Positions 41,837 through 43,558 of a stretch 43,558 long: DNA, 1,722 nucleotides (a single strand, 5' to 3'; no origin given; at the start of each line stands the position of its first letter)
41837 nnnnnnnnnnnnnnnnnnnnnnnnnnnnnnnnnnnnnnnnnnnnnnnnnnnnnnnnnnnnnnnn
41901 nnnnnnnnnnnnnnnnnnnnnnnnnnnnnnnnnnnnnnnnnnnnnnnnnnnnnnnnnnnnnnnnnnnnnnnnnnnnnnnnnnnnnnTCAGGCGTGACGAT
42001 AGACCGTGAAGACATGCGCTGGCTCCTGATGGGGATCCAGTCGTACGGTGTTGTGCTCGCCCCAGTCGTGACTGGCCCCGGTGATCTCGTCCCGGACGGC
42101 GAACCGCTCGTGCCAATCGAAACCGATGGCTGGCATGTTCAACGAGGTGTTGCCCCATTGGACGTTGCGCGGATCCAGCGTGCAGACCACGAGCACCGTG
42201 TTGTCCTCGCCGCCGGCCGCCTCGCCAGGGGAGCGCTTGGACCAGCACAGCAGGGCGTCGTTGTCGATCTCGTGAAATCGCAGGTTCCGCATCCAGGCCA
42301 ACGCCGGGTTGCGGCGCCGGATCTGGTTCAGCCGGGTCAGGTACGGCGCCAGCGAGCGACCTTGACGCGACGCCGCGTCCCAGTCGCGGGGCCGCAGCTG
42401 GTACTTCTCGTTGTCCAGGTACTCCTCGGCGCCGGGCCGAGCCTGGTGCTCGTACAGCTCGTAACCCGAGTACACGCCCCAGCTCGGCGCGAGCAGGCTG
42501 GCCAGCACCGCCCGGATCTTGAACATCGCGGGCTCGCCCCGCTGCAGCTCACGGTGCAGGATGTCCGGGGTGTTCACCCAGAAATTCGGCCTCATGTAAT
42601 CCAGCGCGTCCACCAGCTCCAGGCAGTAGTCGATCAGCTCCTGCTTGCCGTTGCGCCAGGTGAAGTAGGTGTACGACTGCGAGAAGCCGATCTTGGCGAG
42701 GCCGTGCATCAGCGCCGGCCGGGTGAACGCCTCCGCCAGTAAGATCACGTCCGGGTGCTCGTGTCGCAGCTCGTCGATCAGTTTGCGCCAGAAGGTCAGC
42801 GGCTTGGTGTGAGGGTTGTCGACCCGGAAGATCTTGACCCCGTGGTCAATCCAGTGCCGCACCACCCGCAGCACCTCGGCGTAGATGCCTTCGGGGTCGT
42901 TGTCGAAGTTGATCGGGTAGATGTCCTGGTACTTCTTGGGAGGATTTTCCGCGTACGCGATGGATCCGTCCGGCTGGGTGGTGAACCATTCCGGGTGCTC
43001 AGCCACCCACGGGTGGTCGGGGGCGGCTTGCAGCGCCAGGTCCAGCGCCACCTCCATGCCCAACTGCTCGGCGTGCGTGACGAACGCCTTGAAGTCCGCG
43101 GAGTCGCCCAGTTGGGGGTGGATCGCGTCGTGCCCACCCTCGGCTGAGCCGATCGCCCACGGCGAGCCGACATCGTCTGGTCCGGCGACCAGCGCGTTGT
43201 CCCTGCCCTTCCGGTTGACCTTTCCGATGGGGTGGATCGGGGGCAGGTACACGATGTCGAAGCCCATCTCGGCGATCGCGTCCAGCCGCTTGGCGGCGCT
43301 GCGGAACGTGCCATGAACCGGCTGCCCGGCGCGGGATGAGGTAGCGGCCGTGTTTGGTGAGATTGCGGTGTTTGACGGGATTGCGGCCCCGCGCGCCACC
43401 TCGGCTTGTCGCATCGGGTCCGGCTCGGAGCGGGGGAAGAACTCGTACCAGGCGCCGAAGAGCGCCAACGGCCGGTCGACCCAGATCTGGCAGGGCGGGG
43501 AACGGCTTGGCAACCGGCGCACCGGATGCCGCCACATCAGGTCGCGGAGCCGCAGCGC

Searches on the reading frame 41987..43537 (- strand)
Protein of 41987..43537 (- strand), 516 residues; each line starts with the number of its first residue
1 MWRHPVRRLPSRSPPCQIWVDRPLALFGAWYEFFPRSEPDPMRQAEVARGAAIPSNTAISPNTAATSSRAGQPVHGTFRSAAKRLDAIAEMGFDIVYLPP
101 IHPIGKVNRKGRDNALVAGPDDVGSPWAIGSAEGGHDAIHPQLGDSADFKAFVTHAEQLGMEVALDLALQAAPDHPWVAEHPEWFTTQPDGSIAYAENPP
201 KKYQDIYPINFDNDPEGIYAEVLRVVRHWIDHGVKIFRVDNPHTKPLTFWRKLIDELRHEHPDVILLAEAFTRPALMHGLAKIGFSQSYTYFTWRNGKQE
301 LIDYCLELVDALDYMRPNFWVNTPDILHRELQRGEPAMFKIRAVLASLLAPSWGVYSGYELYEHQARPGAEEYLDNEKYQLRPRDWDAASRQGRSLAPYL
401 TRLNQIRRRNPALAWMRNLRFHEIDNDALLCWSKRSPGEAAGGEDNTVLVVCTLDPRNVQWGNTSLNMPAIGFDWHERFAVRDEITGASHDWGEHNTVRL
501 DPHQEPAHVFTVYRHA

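Call 79: search_protein_families(library=pfam, proteins=[window:41987-43537:-], max_evalue=0.00001)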
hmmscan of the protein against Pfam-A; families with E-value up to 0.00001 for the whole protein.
window:41987-43537:- (516 aa): 2 families
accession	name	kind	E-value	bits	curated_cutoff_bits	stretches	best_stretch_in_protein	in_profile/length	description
PF21702.3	GLGE_C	-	1.9e-31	108.6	27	1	421-512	1-87/87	GLGE, C-terminal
PF00128.31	Alpha-amylase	-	5.9e-08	32.8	22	0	72-184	15-105/446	Alpha amylase, catalytic domain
